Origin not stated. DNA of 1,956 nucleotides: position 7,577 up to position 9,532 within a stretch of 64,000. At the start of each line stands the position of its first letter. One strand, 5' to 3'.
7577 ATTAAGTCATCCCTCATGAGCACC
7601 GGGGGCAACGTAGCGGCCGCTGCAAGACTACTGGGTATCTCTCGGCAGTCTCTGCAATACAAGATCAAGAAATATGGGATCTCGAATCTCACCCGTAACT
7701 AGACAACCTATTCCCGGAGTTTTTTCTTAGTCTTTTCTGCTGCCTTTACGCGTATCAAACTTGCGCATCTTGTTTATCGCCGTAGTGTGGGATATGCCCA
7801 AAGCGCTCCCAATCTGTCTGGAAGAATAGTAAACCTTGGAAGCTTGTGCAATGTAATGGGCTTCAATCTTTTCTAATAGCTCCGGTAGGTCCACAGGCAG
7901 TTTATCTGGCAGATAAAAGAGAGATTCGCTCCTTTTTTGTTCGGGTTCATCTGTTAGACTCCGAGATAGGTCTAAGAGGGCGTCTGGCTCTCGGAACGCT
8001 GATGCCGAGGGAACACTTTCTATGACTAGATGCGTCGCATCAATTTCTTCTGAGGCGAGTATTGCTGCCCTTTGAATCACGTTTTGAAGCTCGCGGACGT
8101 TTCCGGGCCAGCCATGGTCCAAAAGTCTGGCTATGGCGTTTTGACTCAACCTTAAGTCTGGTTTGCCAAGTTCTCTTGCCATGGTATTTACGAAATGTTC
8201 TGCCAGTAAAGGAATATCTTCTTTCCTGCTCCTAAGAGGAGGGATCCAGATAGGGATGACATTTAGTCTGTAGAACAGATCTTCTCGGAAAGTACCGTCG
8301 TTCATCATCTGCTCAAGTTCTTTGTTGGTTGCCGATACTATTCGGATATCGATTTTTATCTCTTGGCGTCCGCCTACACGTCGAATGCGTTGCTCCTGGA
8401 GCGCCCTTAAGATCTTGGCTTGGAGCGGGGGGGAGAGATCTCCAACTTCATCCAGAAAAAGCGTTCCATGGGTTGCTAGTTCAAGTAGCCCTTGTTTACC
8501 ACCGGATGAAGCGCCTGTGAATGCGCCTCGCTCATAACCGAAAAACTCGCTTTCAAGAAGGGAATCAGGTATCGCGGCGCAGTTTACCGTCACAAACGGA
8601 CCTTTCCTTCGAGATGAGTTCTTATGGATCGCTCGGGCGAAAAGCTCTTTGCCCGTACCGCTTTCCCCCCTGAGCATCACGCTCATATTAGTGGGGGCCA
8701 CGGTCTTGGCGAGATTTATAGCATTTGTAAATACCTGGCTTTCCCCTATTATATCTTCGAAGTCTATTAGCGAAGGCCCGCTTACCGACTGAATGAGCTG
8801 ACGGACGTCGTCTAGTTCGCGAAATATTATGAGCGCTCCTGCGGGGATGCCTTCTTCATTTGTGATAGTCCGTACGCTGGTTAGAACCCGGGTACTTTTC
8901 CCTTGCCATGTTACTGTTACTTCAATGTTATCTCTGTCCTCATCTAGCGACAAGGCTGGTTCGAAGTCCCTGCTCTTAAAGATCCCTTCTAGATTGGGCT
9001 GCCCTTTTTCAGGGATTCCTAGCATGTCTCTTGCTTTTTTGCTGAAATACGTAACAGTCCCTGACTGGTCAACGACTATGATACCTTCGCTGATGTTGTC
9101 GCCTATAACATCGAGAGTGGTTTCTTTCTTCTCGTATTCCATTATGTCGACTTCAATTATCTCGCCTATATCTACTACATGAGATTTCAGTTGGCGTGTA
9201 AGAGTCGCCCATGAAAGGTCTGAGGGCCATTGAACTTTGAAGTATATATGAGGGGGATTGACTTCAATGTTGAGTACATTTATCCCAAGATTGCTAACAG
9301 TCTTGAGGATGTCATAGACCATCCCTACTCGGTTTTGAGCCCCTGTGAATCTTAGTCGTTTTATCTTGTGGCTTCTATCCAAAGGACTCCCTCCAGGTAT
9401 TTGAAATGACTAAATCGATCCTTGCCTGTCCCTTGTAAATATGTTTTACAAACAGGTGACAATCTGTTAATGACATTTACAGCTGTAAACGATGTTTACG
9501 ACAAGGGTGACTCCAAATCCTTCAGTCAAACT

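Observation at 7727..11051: TyrR-like sigma-54 activator with canonical TyrR boxes controlling a tyrosine phenol-lyase from a sigma-54 promoter in a Firmicute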

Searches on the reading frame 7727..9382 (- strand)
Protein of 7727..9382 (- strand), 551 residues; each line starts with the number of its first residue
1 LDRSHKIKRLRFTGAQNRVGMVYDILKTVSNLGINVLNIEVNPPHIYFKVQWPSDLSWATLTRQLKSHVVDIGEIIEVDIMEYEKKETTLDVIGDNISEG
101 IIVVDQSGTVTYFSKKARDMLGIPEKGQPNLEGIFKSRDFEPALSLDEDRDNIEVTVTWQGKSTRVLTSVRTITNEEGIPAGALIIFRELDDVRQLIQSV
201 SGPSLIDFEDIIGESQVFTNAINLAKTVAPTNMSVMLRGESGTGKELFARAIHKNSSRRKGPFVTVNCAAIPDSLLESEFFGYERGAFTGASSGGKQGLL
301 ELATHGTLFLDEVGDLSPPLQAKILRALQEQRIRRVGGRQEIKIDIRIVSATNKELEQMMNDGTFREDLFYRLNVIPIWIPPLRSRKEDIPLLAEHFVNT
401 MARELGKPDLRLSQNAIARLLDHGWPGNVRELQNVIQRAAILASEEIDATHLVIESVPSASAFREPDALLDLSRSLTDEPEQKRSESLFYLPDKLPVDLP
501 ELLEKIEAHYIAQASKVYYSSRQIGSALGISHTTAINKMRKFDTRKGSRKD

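Call 3: search_protein_families(library=pfam, proteins=[window:7727-9382:-])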
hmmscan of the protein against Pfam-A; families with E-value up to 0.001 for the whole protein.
window:7727-9382:- (551 aa): 10 families
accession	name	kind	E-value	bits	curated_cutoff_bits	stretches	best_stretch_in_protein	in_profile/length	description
PF00158.32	Sigma54_activat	-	1.7e-70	236.5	20.2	1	211-378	1-167/168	Sigma-54 interaction domain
PF25601.1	AAA_lid_14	-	1e-22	80.2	27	1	384-453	1-71/87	AAA+ ATPase lid domain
PF14532.12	Sigma54_activ_2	-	3.1e-20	73.3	25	1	213-383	2-138/138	Sigma-54 interaction domain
PF18024.7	HTH_50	-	3e-12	46.5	27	1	498-543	3-48/50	Helix-turn-helix domain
PF00989.32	PAS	-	4e-06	27.2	22.6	1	92-188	5-111/113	PAS fold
PF01078.27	Mg_chelatase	-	1.5e-05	25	20.3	0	287-353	89-157/207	Magnesium chelatase, subunit ChlI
PF01842.31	ACT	-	4.8e-05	23.5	27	1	11-45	4-37/66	ACT domain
PF07728.20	AAA_5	-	9.6e-05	22.8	22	0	235-353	2-122/139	AAA domain (dynein-related subfamily)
PF13188.13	PAS_8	-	0.00019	21.6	21.8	1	95-135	8-43/65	PAS domain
PF08448.16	PAS_4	-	0.0006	20.5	23.1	0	95-124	2-31/110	PAS fold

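Call 4: search_protein_families(library=ncbifam, proteins=[window:7727-9382:-])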
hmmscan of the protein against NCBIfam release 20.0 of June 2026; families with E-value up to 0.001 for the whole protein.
window:7727-9382:- (551 aa): 34 families (the best 25 are shown)
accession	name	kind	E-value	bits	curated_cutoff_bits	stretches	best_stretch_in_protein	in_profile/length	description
NF041552.1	TF_PrdR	equivalog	8.6e-115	384.2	795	1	70-457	116-514/577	sigma-54 dependent transcriptional regulator PrdR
TIGR01817.1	nifA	equivalog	4.1e-105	352.6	528.85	1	209-460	196-446/534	nif-specific transcriptional activator NifA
NF003451.0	PRK05022.1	equivalog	2.7e-95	320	476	1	207-514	188-479/512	nitric oxide reductase transcriptional regulator NorR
TIGR02915.1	PEP_resp_reg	equivalog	5e-95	319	502.6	1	194-462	127-392/445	PEP-CTERM-box response regulator transcription factor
NF008469.0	PRK11361.1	equivalog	4e-92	309.3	714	1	191-447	127-380/461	acetoacetate metabolism transcriptional regulator AtoC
NF038308.1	RNA_repair_RtcR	equivalog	7.9e-90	302.2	650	1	208-465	179-444/530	RNA repair transcriptional activator RtcR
TIGR01818.1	ntrC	equivalog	1.7e-89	300.8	558.6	1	207-458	132-383/463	nitrogen regulation protein NR(I)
NF050807.1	TransRegFlbDCaul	equivalog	9.4e-88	295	750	1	196-456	105-365/454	sigma-54-dependent transcriptional regulator FlbD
NF049963.1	RespRegFlgRCampy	domain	1.8e-87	293.9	750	1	209-457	134-382/429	fla regulon two-component system response regulator FlgR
TIGR02329.1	propionate_PrpR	equivalog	1.3e-86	291.3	499.2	1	208-449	211-454/526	propionate catabolism operon regulatory protein PrpR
NF008085.0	PRK10820.1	equivalog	3.2e-85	286.7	576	1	16-544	8-512/520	transcriptional regulator TyrR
TIGR02974.1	phageshock_pspF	equivalog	6.2e-84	282.1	443.55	1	211-541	1-335/336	phage shock protein operon transcriptional activator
NF011953.0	PRK15424.1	equivalog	6.2e-81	272.6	703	1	208-541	218-533/538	propionate catabolism operon regulatory protein PrpR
NF041906.1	V4R_TF_MobR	exception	1e-79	268.5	999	1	188-446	212-468/544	phenol degradation transcriptional regulator MobR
NF011695.0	PRK15115.1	equivalog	1.5e-79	267.9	763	1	208-456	134-381/445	two-component system response regulator GlrR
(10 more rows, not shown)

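Call 8: find_homologous_proteins(query=window:7727-9382:-, max_evalue=1e-30)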
Query window:7727-9382:- (551 aa): 8000 proteins with E <= 1e-30 among 8000 candidates; the best 120 are listed.
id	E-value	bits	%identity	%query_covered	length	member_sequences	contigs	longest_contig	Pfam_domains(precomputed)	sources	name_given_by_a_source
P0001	0.0e+0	1220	100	100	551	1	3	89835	PF00158.33,PF25601.2,PF18024.8,PF00989.32,PF14532.13,PF01078.28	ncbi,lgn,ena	-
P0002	0.0e+0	1219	100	100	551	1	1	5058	PF00158.33,PF25601.2,PF18024.8,PF00989.32,PF14532.13,PF01078.28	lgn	-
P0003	0.0e+0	1218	100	100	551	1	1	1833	PF00158.33,PF25601.2,PF18024.8,PF00989.32,PF14532.13,PF01078.28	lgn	-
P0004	0.0e+0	1218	100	100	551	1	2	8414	PF00158.33,PF25601.2,PF18024.8,PF00989.32,PF14532.13,PF01078.28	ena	-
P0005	0.0e+0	1218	100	100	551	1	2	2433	PF00158.33,PF25601.2,PF18024.8,PF00989.32,PF14532.13,PF01078.28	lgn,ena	-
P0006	0.0e+0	1218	100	100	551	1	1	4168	PF00158.33,PF25601.2,PF18024.8,PF00989.32,PF14532.13,PF01078.28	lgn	-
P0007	0.0e+0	1218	100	100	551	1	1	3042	PF00158.33,PF25601.2,PF18024.8,PF00989.32,PF14532.13,PF01078.28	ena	-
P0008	0.0e+0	1217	100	100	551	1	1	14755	PF00158.33,PF25601.2,PF18024.8,PF00989.32,PF14532.13,PF01078.28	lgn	-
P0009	0.0e+0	1215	100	100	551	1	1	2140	PF00158.33,PF25601.2,PF18024.8,PF00989.32,PF14532.13,PF01078.28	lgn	-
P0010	0.0e+0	1214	99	100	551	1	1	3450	PF00158.33,PF25601.2,PF18024.8,PF00989.32,PF14532.13,PF01078.28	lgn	-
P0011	0.0e+0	1214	99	100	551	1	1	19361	PF00158.33,PF25601.2,PF18024.8,PF00989.32,PF14532.13,PF01078.28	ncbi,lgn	-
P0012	0.0e+0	1213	99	100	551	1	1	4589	PF00158.33,PF25601.2,PF18024.8,PF00989.32,PF14532.13,PF01078.28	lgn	-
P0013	0.0e+0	1213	99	100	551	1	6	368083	PF00158.33,PF25601.2,PF18024.8,PF00989.32,PF14532.13,PF01078.28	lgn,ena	-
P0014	0.0e+0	1213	99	100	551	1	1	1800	PF00158.33,PF25601.2,PF18024.8,PF00989.32,PF14532.13,PF01078.28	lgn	-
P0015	0.0e+0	1211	99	100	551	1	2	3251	PF00158.33,PF25601.2,PF18024.8,PF00989.32,PF14532.13,PF01078.28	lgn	-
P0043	1.6e-170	586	50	99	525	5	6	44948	PF13596.13,PF00158.33,PF25601.2,PF18024.8,PF00989.32,PF14532.13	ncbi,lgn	-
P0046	7.0e-170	584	51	98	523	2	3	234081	PF13426.14,PF13188.14,PF00158.33,PF25601.2,PF18024.8,PF08448.17,PF00989.32,PF14532.13,PF01078.28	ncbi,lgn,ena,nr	ncbi:MAG TPA: sigma 54-interacting transcriptional regulator [Thermoanaerobacterales bacterium]|nr:s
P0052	1.7e-154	534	48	98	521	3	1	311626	PF00158.33,PF25601.2,PF18024.8,PF00989.32,PF14532.13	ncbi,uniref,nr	ncbi:sigma 54-interacting transcriptional regulator [Tissierella sp. MSJ-40]|uniref:HTH-type transcr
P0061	5.6e-146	505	45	98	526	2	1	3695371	PF00158.33,PF25601.2,PF18024.8,PF14532.13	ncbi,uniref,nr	ncbi:sigma 54-interacting transcriptional regulator [Alkalicella caledoniensis]|uniref:HTH-type tran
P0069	2.5e-135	470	43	97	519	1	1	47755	PF00158.33,PF25601.2,PF18024.8,PF14532.13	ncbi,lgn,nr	ncbi:MAG: Fis family transcriptional regulator [Firmicutes bacterium]|nr:Fis family transcriptional 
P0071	1.8e-129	451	42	98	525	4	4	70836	PF00158.33,PF25601.2,PF18024.8,PF14532.13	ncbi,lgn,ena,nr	ncbi:MAG: sigma 54-interacting transcriptional regulator [Emergencia sp.]|nr:sigma 54-interacting tr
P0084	4.3e-107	377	39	96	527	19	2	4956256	PF13426.14,PF00158.33,PF25601.2,PF13291.13,PF18024.8,PF01842.32,PF00989.32,PF14532.13,PF07728.21,PF01078.28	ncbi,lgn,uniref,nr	ncbi:sigma 54-interacting transcriptional regulator [Sporomusa sphaeroides]|uniref:HTH-type transcri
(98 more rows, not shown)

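Call 9: find_related_loci(query=window:7727-9382:-, collection=genome_contigs, flank=4000)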
Query window:7727-9382:- (551 aa) in genome_contigs; peptide patterns used: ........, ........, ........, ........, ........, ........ (x = any residue, [..] = any of these).
70 stretches matched a pattern; 17 encode a relative of the query (tblastn E <= 1e-3); 17 distinct loci.
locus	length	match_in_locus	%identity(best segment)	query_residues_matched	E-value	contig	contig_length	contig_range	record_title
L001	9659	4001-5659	81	1-549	0e+0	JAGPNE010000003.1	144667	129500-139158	MAG: Candidatus Fermentithermobacillaceae bacterium isolate Gw_SlDig_bin_271 Gw_SlDig_83_length_144667_cov_98.936682, wh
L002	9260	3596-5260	71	1-546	0e+0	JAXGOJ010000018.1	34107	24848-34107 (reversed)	MAG: Bacillota bacterium isolate AnMBR.bin277 bin277_18, whole genome shotgun sequence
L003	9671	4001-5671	71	4-545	0e+0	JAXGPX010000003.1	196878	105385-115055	MAG: Bacillota bacterium isolate AnMBR.bin312 bin312_3, whole genome shotgun sequence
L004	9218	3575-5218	70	1-542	0e+0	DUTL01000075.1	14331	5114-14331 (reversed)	MAG TPA_asm: Candidatus Fermentithermobacillaceae bacterium isolate AS05jafATM_71 18875_AS05, whole genome shotgun seque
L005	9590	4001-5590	72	6-542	0e+0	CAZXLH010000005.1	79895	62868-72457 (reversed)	MAG TPA_asm: uncultured Eubacteriales bacterium isolate SRP192927_co8_49 genome assembly, contig: NODE_182_length_79895_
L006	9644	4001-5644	67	1-542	0e+0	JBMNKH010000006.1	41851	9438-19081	MAG: Bacillota bacterium isolate SBF912LR0HQ0183 contig_60522, whole genome shotgun sequence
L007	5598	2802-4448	67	1-542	0e+0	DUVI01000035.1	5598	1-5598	MAG TPA_asm: Bacillota bacterium isolate AS08sgBPME_372 170639_AS08, whole genome shotgun sequence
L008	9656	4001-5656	67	1-542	0e+0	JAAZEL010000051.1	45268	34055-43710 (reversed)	MAG: Candidatus Fermentithermobacillaceae bacterium isolate AS09scLD_335 224724_AS09, whole genome shotgun sequence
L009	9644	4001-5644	66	7-542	0e+0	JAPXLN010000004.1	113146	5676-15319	MAG: Bacillota bacterium isolate binned_ad_5.16 NODE_141_length_113146_cov_5.265495, whole genome shotgun sequence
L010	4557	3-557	95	367-551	1e-110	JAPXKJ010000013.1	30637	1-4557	MAG: Bacillota bacterium isolate binned_ad_5.108 NODE_1441_length_30637_cov_78.217929, whole genome shotgun sequence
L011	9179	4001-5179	42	79-455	6e-83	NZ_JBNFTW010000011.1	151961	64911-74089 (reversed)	Desulfosporosinus sp. SYSU MS00001 NODE_11_length_151961_cov_32.690570, whole genome shotgun sequence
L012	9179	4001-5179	42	79-455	2e-82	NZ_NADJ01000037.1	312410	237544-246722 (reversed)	Desulfosporosinus sp. FKB FKB_QYN_aSRB_gapCloser.final_scaffold_37, whole genome shotgun sequence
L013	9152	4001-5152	42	88-455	2e-81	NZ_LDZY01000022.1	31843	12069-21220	Desulfosporosinus acididurans strain M1 DEAC_contig000022, whole genome shotgun sequence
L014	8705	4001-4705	54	206-441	4e-79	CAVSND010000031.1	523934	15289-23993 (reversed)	MAG: uncultured Acidobacteriota bacterium isolate MFD03975.bin.1.62 genome assembly, contig: contig_98228, whole genome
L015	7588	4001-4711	56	207-444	2e-79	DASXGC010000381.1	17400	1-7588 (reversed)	MAG TPA_asm: Vicinamibacterales bacterium isolate SMAG_U5154 k141_1384968, whole genome shotgun sequence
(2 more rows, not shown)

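Call 12: search_solved_structures(query=window:7727-9382:-, max_evalue=0.00001, show_alignments=0)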
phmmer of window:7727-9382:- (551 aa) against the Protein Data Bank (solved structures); distinct sequences matched with E-value up to 0.00001: 37.
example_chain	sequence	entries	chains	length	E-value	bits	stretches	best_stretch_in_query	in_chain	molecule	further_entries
8p53_C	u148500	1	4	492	1.2e-75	258.4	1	187-544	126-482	Transcriptional regulator FleQ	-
6jdi_A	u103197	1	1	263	9.1e-75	255.5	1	207-442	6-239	Nitrogen assimilation regulatory protein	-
9qq6_C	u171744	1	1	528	1e-74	255.4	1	198-449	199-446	Nif-specific regulatory protein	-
5exx_A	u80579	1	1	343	1.5e-74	254.8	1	208-541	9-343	Transcriptional regulator FleQ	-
7ejw_C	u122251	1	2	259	4.2e-74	253.3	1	207-442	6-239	Transcriptional regulator FleQ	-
6j7e_A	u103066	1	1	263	4.5e-74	253.2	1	207-442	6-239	Nitrogen assimilation regulatory protein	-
8pb9_D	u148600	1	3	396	5.1e-74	253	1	186-442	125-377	Transcriptional regulator FleQ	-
5exp_A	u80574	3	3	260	5.2e-74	253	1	208-442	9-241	Transcriptional regulator FleQ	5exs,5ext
6jdl_A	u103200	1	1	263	1.2e-73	251.9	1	207-442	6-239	Nitrogen assimilation regulatory protein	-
1ojl_A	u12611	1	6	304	8.9e-72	245.7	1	211-452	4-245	TRANSCRIPTIONAL REGULATORY PROTEIN ZRAR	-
4qhs_A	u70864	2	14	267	3e-71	243.9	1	221-457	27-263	Flagellar regulatory protein C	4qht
26jl_A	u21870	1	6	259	5.6e-71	243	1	211-452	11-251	Flagellar regulatory protein A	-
6lua_A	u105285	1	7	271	2.2e-70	241.1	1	221-457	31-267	Flagellar regulatory protein C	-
6iy8_A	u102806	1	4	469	3.6e-70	240.4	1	212-444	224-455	Positive regulator CapR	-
6luf_A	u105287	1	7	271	5.7e-70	239.7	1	221-457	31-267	Flagellar regulatory protein C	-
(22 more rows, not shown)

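Call 28: find_encoding_contigs(protein=P0052, flank=4000, max_places=2)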
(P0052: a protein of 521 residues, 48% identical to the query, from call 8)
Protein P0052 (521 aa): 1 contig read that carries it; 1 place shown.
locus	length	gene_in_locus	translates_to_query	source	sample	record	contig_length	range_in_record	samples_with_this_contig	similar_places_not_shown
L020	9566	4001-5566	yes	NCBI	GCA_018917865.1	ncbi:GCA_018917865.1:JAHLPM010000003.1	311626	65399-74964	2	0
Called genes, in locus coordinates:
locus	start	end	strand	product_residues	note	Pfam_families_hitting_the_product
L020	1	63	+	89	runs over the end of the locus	-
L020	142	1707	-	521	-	PF07992:Pyr_redox_2 (weak), PF01946:Thi4 (weak), PF00890:FAD_binding_2 (weak), PF01266:DAO, PF01494:FAD_binding_3 (weak), PF03486:HI0933_like (faint), PF13450:NAD_binding_8 (weak), PF00355:Rieske, +1 more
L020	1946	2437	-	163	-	PF04608:PgpA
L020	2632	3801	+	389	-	PF00375:SDF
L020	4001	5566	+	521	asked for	PF00989:PAS (faint), PF00158:Sigma54_activat, PF14532:Sigma54_activ_2, PF25601:AAA_lid_14, PF18024:HTH_50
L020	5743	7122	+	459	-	PF01212:Beta_elim_lyase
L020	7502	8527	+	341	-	PF12833:HTH_18, PF00165:HTH_AraC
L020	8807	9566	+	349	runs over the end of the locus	PF01497:Peripla_BP_2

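Call 29: find_encoding_contigs(protein=P0046, flank=4000, max_places=2)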
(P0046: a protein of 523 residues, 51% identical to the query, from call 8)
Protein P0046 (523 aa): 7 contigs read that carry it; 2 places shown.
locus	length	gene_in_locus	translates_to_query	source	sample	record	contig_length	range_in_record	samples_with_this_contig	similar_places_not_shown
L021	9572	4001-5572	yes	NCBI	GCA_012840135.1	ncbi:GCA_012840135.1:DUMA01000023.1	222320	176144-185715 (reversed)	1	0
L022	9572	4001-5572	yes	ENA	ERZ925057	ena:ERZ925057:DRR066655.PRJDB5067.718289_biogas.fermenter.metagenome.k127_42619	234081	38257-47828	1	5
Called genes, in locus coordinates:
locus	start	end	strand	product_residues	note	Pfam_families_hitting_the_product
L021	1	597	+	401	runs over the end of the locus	PF13433:Peripla_BP_5, PF13458:Peripla_BP_6, PF01094:ANF_receptor, PF13433:Peripla_BP_5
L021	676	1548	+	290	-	PF02653:BPD_transp_2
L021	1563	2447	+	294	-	PF02653:BPD_transp_2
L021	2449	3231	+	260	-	PF00005:ABC_tran, PF13304:AAA_21 (faint)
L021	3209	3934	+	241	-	PF00005:ABC_tran, PF13304:AAA_21 (faint), PF12399:BCA_ABC_TP_C (weak)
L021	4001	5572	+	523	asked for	PF00989:PAS (weak), PF08448:PAS_4 (faint), PF13188:PAS_8 (weak), PF13426:PAS_9, PF00158:Sigma54_activat, PF14532:Sigma54_activ_2, PF25601:AAA_lid_14, PF18024:HTH_50, +1 more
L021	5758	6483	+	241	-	PF01177:Asp_Glu_race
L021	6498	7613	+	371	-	PF06032:S-Me-THD_N, PF20906:S-Me-THD_C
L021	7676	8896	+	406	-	PF13433:Peripla_BP_5, PF13458:Peripla_BP_6, PF01094:ANF_receptor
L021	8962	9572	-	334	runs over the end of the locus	PF00291:PALP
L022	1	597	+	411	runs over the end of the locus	PF13433:Peripla_BP_5, PF13458:Peripla_BP_6, PF01094:ANF_receptor, PF13433:Peripla_BP_5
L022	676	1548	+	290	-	PF02653:BPD_transp_2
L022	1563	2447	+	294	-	PF02653:BPD_transp_2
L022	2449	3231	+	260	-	PF00005:ABC_tran, PF13304:AAA_21 (faint)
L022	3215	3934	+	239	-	PF00005:ABC_tran, PF13304:AAA_21 (faint), PF12399:BCA_ABC_TP_C (weak)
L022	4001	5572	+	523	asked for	PF00989:PAS (weak), PF08448:PAS_4 (faint), PF13188:PAS_8 (weak), PF13426:PAS_9, PF00158:Sigma54_activat, PF14532:Sigma54_activ_2, PF25601:AAA_lid_14, PF18024:HTH_50, +1 more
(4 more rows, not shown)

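Call 30: find_encoding_contigs(protein=P0061, flank=4000, max_places=2)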
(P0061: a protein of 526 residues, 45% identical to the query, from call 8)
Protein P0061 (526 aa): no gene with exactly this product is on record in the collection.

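Call 43: find_encoding_contigs(protein=P0043, flank=3500, max_places=1)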
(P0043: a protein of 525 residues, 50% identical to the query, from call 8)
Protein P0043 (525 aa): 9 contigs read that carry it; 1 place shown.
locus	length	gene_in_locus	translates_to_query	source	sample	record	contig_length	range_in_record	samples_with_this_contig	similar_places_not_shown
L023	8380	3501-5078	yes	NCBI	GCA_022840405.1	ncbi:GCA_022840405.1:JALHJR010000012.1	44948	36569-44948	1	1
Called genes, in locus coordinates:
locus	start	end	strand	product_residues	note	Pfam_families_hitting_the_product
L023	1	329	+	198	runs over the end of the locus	PF02508:Rnf-Nqr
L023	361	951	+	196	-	PF02508:Rnf-Nqr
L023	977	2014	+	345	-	PF04060:FeS, PF14697:Fer4_21, PF12838:Fer4_7, PF13187:Fer4_9, PF00037:Fer4, PF13187:Fer4_9, PF12838:Fer4_7, PF00037:Fer4, +20 more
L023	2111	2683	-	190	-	PF05067:Mn_catalase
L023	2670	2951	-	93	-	PF12652:CotJB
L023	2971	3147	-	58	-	PF11007:CotJA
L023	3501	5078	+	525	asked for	PF00989:PAS (weak), PF13596:PAS_10 (faint), PF00158:Sigma54_activat, PF14532:Sigma54_activ_2, PF25601:AAA_lid_14, PF18024:HTH_50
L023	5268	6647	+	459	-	PF01212:Beta_elim_lyase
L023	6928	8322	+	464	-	PF03553:Na_H_antiporter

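Call 44: find_encoding_contigs(protein=P0071, flank=3500, max_places=1)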
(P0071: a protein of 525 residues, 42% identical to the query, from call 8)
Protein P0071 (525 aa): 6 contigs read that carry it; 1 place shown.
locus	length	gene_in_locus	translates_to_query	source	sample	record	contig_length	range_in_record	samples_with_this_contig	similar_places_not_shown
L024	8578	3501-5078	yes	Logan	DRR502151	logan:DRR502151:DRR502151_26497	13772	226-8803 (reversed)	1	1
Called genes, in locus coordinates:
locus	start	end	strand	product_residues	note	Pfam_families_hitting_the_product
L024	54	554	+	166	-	PF04073:tRNA_edit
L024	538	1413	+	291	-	PF02588:YitT_membrane, PF10035:DUF2179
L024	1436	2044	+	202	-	PF00156:Pribosyltran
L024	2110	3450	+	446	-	PF00860:Xan_ur_permease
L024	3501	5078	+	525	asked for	PF00158:Sigma54_activat, PF14532:Sigma54_activ_2, PF25601:AAA_lid_14, PF18024:HTH_50 (weak)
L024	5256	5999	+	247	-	PF01177:Asp_Glu_race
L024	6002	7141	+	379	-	PF06032:S-Me-THD_N, PF20906:S-Me-THD_C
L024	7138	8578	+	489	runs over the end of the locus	PF03553:Na_H_antiporter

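Call 45: find_encoding_contigs(protein=P0069, flank=3500, max_places=1)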
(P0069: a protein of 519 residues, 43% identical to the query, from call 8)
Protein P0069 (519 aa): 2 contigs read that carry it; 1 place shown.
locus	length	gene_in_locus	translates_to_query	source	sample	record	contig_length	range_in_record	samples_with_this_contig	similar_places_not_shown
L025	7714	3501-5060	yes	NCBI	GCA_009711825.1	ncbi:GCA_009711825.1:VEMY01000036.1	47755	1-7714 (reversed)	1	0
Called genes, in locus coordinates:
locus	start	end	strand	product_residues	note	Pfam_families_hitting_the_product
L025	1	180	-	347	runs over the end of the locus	PF13274:SocA_Panacea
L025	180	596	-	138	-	-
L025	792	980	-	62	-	-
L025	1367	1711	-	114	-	PF03551:PadR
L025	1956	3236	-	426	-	PF00342:PGI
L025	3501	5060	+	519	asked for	PF00158:Sigma54_activat, PF14532:Sigma54_activ_2, PF25601:AAA_lid_14, PF18024:HTH_50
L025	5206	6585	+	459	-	PF01212:Beta_elim_lyase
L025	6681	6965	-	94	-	PF13744:HTH_37 (weak), PF12844:HTH_19, PF13560:HTH_31 (weak), PF01381:HTH_3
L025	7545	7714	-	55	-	PF01695:IstB_IS21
